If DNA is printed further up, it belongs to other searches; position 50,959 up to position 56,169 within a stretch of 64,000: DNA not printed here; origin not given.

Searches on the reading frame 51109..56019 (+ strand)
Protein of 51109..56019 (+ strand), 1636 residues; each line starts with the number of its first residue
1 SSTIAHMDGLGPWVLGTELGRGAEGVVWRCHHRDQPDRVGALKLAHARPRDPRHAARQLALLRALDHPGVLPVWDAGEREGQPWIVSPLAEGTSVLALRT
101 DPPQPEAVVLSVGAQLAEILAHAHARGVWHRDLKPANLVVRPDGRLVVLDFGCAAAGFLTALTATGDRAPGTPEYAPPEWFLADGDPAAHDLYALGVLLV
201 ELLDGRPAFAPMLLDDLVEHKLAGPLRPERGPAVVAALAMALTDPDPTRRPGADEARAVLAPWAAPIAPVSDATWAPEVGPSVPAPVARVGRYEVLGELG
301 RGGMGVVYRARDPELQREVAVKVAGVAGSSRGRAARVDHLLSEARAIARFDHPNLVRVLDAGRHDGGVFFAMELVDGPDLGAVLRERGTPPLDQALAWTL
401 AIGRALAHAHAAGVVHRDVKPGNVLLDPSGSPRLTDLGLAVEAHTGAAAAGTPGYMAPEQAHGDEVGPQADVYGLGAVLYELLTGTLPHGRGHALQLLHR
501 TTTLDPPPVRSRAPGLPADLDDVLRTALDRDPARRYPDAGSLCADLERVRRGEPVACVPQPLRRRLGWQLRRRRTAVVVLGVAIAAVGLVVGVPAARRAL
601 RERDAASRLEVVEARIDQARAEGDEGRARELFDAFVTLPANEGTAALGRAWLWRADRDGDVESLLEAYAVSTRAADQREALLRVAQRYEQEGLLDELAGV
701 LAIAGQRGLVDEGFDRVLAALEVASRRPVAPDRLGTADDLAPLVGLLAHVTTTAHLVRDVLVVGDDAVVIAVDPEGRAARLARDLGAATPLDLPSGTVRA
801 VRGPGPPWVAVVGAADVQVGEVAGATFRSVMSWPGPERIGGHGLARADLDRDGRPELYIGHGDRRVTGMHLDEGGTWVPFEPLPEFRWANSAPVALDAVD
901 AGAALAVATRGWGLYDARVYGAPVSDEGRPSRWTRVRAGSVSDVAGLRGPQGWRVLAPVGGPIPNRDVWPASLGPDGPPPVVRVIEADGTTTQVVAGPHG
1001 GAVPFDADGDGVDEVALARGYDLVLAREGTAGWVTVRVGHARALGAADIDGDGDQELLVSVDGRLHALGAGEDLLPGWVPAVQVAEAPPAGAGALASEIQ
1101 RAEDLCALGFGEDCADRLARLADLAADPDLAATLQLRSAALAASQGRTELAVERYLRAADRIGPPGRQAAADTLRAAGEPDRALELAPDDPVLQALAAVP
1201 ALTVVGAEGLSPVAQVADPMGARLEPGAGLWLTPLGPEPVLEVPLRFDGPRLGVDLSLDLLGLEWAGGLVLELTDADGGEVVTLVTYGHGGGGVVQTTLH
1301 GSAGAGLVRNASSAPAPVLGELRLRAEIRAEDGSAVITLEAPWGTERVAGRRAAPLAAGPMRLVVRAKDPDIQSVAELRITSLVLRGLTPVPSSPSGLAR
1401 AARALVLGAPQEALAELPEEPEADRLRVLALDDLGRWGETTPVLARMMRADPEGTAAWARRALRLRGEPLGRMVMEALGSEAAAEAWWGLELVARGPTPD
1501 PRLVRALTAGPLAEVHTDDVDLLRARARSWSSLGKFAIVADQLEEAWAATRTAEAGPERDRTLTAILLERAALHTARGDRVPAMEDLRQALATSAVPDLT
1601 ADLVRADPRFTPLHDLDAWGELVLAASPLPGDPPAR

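Call 15: search_protein_families(library=pfam, proteins=[window:51109-56019:+], max_evalue=0.001)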
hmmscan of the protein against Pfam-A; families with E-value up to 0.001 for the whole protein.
window:51109-56019:+ (1636 aa): 8 families
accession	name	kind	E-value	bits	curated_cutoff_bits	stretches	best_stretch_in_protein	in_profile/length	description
PF00069.31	Pkinase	-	1.2e-72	244.9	31.7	2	293-535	1-251/263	Protein kinase domain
PF07714.23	PK_Tyr_Ser-Thr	-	4.4e-41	141.3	23.1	2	297-535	5-248/258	Protein tyrosine and serine/threonine kinase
PF13517.12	FG-GAP_3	-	9.7e-07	29.7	26.9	0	827-859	29-61/61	FG-GAP-like repeat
PF03109.22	ABC1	-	1.4e-06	28.1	22.9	0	120-154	180-214/244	ABC1 atypical kinase-like domain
PF01636.29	APH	-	2.4e-05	24.7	23.2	1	120-159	159-202/239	Phosphotransferase enzyme family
PF14531.12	Kinase-like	-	4e-05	23.4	25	0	399-490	151-252/289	Kinase-like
PF01839.29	FG-GAP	-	0.0001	22.5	22.1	0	1042-1063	3-24/37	FG-GAP repeat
PF06293.20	Kdo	-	0.00018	21.5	21.3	0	399-430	124-155/207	Lipopolysaccharide kinase (Kdo/WaaP) family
